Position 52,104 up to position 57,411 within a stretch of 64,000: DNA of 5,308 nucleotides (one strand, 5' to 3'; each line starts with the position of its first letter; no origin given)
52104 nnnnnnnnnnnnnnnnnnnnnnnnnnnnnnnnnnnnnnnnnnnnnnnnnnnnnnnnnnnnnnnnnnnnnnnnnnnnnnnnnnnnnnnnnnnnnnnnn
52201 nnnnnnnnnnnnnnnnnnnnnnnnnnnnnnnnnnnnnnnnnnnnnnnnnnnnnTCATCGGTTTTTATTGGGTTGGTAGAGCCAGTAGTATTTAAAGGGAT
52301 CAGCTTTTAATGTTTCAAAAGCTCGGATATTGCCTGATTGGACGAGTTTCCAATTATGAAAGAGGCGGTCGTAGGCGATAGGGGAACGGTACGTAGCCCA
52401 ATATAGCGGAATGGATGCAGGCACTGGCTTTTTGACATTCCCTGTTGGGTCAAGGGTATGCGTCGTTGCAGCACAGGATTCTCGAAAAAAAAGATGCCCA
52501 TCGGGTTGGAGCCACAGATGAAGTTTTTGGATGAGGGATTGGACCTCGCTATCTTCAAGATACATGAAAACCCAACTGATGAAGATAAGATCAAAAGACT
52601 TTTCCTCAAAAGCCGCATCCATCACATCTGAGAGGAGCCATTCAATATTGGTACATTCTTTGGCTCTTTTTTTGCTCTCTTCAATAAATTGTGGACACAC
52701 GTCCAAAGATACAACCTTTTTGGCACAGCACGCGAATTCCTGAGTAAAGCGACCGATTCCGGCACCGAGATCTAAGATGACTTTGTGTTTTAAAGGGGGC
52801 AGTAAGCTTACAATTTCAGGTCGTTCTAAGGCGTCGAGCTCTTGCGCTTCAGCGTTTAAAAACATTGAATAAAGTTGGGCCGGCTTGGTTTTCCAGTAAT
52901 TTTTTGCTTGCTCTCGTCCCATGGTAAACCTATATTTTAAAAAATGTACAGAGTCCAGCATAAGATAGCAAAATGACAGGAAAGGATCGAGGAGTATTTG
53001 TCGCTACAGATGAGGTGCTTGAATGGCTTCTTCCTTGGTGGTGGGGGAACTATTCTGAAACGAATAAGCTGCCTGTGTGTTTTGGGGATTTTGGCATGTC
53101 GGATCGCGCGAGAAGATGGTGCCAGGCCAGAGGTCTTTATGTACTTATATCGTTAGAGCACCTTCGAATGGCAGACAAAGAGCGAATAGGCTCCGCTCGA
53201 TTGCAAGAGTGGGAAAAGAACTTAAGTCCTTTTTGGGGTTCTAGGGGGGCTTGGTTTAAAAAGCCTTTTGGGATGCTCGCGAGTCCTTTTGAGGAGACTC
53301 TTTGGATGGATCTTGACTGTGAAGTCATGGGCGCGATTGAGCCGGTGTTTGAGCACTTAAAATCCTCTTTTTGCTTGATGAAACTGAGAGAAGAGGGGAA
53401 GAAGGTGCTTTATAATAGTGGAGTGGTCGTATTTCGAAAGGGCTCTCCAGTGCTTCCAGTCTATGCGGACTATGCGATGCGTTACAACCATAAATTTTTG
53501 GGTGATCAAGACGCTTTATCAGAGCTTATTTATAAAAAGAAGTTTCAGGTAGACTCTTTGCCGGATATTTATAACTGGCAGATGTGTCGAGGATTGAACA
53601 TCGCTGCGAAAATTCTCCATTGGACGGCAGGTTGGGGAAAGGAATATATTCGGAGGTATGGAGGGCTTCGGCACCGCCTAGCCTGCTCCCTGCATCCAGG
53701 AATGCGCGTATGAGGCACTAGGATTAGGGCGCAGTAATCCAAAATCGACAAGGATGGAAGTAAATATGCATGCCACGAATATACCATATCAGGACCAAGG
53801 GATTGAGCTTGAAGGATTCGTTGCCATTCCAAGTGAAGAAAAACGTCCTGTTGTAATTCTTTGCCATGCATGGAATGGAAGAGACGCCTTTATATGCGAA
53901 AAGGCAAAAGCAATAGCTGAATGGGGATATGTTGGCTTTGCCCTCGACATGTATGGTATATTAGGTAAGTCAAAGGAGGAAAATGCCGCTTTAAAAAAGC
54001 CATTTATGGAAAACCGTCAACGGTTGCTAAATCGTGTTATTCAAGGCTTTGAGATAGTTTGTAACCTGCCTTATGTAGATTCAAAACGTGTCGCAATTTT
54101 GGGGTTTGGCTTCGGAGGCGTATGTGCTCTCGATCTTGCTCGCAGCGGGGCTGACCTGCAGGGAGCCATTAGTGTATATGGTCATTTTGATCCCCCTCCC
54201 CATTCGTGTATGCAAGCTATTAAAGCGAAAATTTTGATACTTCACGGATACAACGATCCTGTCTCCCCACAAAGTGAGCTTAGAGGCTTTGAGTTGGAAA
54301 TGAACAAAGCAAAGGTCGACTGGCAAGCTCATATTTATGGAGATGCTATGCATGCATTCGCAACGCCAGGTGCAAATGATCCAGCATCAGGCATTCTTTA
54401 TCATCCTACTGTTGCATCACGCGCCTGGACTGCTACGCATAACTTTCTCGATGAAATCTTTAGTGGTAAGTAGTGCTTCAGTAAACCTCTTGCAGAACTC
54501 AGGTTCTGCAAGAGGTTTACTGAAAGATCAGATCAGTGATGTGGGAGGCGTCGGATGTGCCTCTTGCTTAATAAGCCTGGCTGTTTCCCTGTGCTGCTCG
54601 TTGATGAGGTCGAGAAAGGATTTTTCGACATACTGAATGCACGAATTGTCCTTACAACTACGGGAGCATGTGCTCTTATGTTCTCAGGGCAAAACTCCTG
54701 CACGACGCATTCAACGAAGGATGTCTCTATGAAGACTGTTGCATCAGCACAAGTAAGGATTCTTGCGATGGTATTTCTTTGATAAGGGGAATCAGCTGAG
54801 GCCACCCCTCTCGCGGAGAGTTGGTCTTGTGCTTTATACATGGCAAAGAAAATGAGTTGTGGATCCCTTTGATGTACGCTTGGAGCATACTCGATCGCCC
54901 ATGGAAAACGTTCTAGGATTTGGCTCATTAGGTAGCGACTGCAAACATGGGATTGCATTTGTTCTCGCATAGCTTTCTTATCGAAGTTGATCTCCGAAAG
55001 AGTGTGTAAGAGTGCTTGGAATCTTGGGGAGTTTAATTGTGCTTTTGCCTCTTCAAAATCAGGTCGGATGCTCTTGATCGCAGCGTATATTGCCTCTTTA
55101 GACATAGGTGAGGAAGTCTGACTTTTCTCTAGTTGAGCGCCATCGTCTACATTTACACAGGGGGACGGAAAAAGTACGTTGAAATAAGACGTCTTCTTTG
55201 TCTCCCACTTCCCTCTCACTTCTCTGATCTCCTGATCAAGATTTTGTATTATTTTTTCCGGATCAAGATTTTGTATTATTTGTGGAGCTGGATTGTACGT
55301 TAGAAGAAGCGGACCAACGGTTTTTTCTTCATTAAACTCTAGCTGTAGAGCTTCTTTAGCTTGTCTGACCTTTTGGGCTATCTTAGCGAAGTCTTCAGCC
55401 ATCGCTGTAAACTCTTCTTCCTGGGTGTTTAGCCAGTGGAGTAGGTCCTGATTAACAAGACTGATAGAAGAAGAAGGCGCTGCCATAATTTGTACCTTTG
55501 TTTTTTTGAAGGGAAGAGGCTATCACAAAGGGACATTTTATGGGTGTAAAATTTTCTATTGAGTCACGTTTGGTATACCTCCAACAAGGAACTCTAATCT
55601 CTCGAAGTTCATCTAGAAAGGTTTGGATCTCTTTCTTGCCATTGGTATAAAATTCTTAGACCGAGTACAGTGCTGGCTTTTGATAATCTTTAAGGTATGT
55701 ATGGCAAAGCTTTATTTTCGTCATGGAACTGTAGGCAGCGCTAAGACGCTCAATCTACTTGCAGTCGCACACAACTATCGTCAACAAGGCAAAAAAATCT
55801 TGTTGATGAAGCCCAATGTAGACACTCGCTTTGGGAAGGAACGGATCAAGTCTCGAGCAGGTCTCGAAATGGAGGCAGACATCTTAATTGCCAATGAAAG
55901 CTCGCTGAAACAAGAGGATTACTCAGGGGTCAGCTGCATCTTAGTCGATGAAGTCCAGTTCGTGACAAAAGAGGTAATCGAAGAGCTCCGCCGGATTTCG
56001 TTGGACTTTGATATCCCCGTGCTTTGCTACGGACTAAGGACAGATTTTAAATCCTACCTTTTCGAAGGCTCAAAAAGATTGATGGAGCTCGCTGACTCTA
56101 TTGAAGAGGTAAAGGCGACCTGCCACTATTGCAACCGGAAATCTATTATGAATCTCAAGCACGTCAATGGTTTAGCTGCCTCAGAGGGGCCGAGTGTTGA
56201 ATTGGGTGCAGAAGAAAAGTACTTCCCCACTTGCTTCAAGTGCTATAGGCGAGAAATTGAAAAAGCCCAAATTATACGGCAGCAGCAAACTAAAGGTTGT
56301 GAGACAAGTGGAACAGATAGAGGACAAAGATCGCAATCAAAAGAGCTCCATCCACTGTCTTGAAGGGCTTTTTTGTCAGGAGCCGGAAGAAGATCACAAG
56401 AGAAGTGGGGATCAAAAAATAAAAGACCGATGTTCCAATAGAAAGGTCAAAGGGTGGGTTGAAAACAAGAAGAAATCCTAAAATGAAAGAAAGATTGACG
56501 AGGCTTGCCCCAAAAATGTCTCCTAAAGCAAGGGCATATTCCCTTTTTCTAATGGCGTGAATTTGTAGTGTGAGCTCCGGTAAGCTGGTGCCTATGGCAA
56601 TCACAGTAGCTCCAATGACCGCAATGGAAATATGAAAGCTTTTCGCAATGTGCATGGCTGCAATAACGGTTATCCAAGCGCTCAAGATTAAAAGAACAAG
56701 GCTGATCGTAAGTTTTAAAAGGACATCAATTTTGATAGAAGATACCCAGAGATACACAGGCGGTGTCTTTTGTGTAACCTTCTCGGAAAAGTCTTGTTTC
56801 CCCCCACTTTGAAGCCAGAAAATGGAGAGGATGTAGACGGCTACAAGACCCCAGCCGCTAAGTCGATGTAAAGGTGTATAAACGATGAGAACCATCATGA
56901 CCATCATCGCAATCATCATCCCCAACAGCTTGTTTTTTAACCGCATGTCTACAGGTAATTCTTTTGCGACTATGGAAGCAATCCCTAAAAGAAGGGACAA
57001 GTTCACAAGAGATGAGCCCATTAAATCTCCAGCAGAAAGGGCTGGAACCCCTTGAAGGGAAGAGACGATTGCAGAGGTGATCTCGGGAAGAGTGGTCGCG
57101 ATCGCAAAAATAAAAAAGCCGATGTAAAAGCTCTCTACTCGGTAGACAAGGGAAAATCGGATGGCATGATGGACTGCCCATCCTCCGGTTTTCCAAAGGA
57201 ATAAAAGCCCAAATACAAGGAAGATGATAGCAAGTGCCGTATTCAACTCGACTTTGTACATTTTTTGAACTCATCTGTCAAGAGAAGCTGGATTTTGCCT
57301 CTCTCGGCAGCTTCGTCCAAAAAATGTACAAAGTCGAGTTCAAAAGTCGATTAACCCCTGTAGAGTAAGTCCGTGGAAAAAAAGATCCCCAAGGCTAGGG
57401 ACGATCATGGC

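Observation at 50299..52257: LtaS/EptA-fold transferase fused to eukaryote-type cysteine-containing leucine-rich repeats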

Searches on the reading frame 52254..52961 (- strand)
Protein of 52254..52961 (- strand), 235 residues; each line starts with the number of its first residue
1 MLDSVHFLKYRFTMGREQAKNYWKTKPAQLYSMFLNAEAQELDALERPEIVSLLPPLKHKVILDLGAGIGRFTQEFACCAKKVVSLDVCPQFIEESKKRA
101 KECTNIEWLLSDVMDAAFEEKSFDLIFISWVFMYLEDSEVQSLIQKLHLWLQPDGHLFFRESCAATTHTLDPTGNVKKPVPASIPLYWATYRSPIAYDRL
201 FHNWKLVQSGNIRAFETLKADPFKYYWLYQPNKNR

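Call 3: search_protein_families(library=pfam, proteins=[window:52254-52961:-], max_evalue=0.1)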
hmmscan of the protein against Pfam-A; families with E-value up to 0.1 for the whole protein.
window:52254-52961:- (235 aa): 18 families
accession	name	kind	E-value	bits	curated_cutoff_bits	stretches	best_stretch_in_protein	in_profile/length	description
PF13649.12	Methyltransf_25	-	4.6e-18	66.1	27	1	62-155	1-97/97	Methyltransferase domain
PF08241.18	Methyltransf_11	-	1.8e-17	64.2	21.2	1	63-159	1-95/95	Methyltransferase domain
PF05891.18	Methyltransf_PK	-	3.6e-13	50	27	1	57-173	54-174/218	AdoMet dependent proline di-methyltransferase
PF13847.12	Methyltransf_31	-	1.6e-11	44.6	27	1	58-163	3-113/145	Methyltransferase domain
PF08242.18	Methyltransf_12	-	3e-11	44.3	30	1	63-157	1-98/98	Methyltransferase domain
PF13489.12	Methyltransf_23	-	5.9e-11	42.8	27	1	53-205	16-133/164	Methyltransferase domain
PF05401.17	NodS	-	8.3e-11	42.5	24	1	62-161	47-146/201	Nodulation protein S (NodS)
PF00398.26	RrnaAD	-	8.9e-10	38.5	24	1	49-126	21-102/263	Ribosomal RNA adenine dimethylase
PF01209.24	Ubie_methyltran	-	7.1e-08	32.5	20.1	1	53-167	42-159/233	ubiE/COQ5 methyltransferase family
PF03848.20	TehB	-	2.5e-06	27.5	20.4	1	57-156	29-129/193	Tellurite resistance protein TehB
PF00891.24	Methyltransf_2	-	7.2e-05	22.7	22.3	1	59-165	63-170/210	O-methyltransferase domain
PF08003.17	Methyltransf_9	-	9.3e-05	22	23.8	1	22-159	81-217/315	Protein of unknown function (DUF1698)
PF05175.20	MTS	-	0.00082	19.5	23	1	51-158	24-137/170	Methyltransferase small domain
PF01739.24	CheR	-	0.00086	19.2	27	1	104-159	118-173/195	CheR methyltransferase, SAM binding domain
PF01728.25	FtsJ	-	0.00093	19.6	24.1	1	58-156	21-115/181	FtsJ-like methyltransferase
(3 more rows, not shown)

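Call 4: search_protein_families(library=ncbifam, proteins=[window:52254-52961:-], max_evalue=0.1)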
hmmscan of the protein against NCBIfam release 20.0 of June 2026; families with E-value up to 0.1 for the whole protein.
window:52254-52961:- (235 aa): 54 families (the best 25 are shown)
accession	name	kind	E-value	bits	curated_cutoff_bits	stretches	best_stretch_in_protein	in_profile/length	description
NF041650.1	nod_mtase_NodS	equivalog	3e-17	62.9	300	1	62-163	42-143/190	nodulation methyltransferase NodS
NF043040.1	corrin_prot_MT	hypoth_equivalog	2.8e-13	49.8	180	1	58-161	41-149/216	corrinoid protein-associated methyltransferase CpaM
TIGR02072.1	BioC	equivalog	4.6e-11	43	184.95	1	52-170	25-143/244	malonyl-ACP O-methyltransferase BioC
TIGR01934.1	MenG_MenH_UbiE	subfamily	5e-11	42.3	158.35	1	42-169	23-151/223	ubiquinone/menaquinone biosynthesis methyltransferase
NF041820.1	daptide_MTase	equivalog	3.1e-09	36.6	175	1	42-162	21-145/243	daptide-type RiPP biosynthesis methyltransferase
NF001244.0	PRK00216.1-5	equivalog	1.3e-08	34.4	216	1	48-162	38-156/236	bifunctional demethylmenaquinone methyltransferase/2-methoxy-6-polyprenyl-1,4-benzoquinol methylase UbiE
TIGR01983.1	UbiG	equivalog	1.4e-08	34.4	102.95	1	55-159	46-151/228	bifunctional 2-polyprenyl-6-hydroxyphenol methylase/3-demethylubiquinol 3-O-methyltransferase UbiG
TIGR02021.1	BchM-ChlM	equivalog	5.5e-08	32.5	158.9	1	51-147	45-143/218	magnesium protoporphyrin IX methyltransferase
NF008992.0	PRK12335.1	equivalog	7.9e-08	31.8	303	1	49-156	113-220/289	SAM-dependent methyltransferase TehB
TIGR00477.1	tehB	equivalog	4e-07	29.6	219.5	1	61-156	76-171/238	tellurite resistance methyltransferase TehB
NF000499.2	Erm23S_rRNA_broad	equivalog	1e-06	28.3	212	1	49-125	14-90/244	23S ribosomal RNA methyltransferase Erm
TIGR00755.1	ksgA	equivalog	1.2e-06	28.1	171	1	49-125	20-96/256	16S rRNA (adenine(1518)-N(6)/adenine(1519)-N(6))-dimethyltransferase RsmA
NF001241.0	PRK00216.1-2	equivalog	2.1e-06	27.5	327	1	47-165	40-153/231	demethylmenaquinone methyltransferase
NF008405.0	PRK11207.1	equivalog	5.3e-06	26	218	1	48-156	20-129/198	tellurite resistance methyltransferase TehB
NF045667.1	MTase_DVU1556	equivalog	6.8e-06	25.7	155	1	53-161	17-121/213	DVU_1556 family methyltransferase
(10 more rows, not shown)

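Call 13: search_solved_structures(query=window:52254-52961:-, max_evalue=0.00001, show_alignments=2)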
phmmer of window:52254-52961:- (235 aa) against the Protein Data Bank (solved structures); distinct sequences matched with E-value up to 0.00001: 25.
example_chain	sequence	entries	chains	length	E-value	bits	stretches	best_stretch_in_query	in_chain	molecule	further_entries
5wp5_A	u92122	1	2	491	1.4e-39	139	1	16-165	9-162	Phosphomethylethanolamine N-methyltransferase 2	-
5wp4_A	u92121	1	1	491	1.4e-38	135.8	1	16-165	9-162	Phosphoethanolamine N-methyltransferase 1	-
4krg_A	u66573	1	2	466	2.3e-32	115.4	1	15-175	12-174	Phosphoethanolamine N-methyltransferase 1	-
6wlf_A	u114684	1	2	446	1e-28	103.5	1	26-182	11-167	Phosphoethanolamine N-methyltransferase 1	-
1xtp_A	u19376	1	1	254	1.7e-13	53.6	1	18-166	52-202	LMAJ004091AAA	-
3ofj_A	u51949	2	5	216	4.4e-12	49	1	63-167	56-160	Nodulation protein S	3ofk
4iv8_A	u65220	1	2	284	1.8e-10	43.8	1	59-169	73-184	Phosphoethanolamine N-methyltransferase,putative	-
4mwz_A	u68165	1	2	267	4.4e-10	42.5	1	59-171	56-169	Phosphoethanolamine N-methyltransferase, putative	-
4iv0_A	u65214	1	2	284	5.1e-10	42.2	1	59-171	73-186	Phosphoethanolamine N-methyltransferase, putative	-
4r6w_A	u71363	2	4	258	2.5e-09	40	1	49-169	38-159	Phosphoethanolamine N-methyltransferase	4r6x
3uj6_A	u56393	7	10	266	3.7e-09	39.4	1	49-169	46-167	Phosphoethanolamine N-methyltransferase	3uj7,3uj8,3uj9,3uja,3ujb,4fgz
3ujd_A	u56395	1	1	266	4e-09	39.3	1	50-169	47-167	Phosphoethanolamine N-methyltransferase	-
1ve3_A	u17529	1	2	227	8.3e-09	38.3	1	46-158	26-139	hypothetical protein PH0226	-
8rdl_A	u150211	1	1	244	9.5e-09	38.1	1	46-158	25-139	ToxA protein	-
3ujc_A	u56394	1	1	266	1.3e-08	37.7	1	49-169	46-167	Phosphoethanolamine N-methyltransferase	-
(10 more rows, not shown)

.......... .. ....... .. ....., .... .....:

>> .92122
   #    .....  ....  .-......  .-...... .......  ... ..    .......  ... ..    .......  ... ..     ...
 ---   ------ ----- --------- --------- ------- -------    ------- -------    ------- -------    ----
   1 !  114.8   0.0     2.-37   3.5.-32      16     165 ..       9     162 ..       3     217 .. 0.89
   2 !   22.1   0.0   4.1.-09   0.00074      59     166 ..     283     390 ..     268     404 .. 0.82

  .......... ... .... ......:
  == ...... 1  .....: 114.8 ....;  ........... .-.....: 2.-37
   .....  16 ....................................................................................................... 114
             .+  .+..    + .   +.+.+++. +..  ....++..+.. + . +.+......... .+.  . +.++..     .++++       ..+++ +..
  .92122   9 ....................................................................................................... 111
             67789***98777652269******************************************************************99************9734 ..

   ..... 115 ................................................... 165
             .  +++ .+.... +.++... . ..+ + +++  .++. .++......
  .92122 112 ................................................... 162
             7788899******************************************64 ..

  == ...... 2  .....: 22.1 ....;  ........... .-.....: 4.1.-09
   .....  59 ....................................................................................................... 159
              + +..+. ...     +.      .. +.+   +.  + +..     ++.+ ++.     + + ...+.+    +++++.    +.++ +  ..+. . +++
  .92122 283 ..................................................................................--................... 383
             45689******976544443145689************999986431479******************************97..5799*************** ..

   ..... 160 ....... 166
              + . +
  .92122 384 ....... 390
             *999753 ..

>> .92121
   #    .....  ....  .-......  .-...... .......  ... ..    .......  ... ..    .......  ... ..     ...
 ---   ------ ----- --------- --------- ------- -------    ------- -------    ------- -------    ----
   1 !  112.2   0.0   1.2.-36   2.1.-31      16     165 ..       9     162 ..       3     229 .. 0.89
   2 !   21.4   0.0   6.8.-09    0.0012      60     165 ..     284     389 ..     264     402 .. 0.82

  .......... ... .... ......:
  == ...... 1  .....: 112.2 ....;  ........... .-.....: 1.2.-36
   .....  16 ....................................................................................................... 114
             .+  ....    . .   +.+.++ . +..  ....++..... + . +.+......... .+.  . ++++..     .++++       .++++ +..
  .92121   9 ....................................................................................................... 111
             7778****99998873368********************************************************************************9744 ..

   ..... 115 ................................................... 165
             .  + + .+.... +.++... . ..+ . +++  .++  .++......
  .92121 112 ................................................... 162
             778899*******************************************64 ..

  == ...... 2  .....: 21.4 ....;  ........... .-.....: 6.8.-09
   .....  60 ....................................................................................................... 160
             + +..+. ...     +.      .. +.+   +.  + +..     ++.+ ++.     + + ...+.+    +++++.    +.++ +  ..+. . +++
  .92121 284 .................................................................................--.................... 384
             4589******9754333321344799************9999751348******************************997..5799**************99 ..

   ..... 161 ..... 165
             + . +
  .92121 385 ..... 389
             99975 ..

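Call 79: search_protein_families(library=padloc, proteins=[window:52254-52961:-], max_evalue=0.01)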
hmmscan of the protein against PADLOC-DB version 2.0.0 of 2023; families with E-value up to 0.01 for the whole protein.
window:52254-52961:- (235 aa): 1 family
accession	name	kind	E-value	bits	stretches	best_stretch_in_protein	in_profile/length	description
PDLC04134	mad2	-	5.8e-22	76.2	1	49-160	282-395/492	mads_2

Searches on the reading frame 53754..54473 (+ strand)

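Call 3: search_protein_families(library=pfam, proteins=[window:53754-54473:+], max_evalue=0.1)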
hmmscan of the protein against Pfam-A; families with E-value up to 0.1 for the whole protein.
window:53754-54473:+ (239 aa): 10 families
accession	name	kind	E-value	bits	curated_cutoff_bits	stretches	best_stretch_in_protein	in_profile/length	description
PF01738.24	DLH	-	1.8e-37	129.5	21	1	19-235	1-216/217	Dienelactone hydrolase family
PF02230.22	Abhydrolase_2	-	1.3e-07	32.1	23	1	65-202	68-201/217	Phospholipase/Carboxylesterase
PF12146.15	Hydrolase_4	-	6.2e-07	29.4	27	2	29-141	2-107/239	Serine aminopeptidase, S33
PF00326.27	Peptidase_S9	-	1.5e-06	28.3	22.6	1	51-145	7-99/213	Prolyl oligopeptidase family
PF05448.18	AXE1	-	3.9e-06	26.3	21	1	19-142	69-207/321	Acetyl xylan esterase (AXE1)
PF06500.17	FrsA-like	-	3.2e-05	23.4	22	1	5-129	168-283/414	Esterase FrsA-like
PF00561.26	Abhydrolase_1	-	0.012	15.8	25.8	0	32-129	1-87/245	alpha/beta hydrolase fold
PF12740.14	PETase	-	0.018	14.9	28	1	107-175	121-186/263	PET hydrolase-like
PF07224.18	Chlorophyllase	-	0.024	13.9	26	1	23-134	33-139/301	Chlorophyllase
PF20408.4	Abhydrolase_11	-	0.025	14.8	27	1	107-205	72-170/193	Alpha/beta hydrolase domain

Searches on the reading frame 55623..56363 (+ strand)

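Call 65: search_protein_families(library=pfam, proteins=[window:55623-56363:+], max_evalue=0.00001)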
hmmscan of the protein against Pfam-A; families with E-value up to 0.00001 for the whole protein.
window:55623-56363:+ (246 aa): 1 family
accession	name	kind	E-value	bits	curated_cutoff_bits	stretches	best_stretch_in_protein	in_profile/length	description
PF00265.24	TK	-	1.9e-37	129.2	20.6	1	29-208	2-176/176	Thymidine kinase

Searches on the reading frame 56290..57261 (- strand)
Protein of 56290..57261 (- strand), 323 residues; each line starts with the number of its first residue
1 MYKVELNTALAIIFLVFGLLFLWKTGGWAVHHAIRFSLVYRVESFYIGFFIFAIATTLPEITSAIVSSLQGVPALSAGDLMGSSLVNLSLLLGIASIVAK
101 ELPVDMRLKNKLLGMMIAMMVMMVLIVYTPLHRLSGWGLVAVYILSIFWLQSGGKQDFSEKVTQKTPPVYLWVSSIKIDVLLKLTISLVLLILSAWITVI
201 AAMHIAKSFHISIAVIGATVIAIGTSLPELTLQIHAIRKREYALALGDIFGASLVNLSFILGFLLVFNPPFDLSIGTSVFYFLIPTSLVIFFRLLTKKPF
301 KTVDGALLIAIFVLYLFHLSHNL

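Call 65: search_protein_families(library=pfam, proteins=[window:56290-57261:-], max_evalue=0.00001)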
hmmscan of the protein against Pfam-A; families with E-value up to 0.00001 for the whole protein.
window:56290-57261:- (323 aa): 1 family
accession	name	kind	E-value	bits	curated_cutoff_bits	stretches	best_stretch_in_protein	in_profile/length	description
PF01699.29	Na_Ca_ex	-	6.9e-38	130.4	24.9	2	184-318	6-148/151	Sodium/calcium exchanger protein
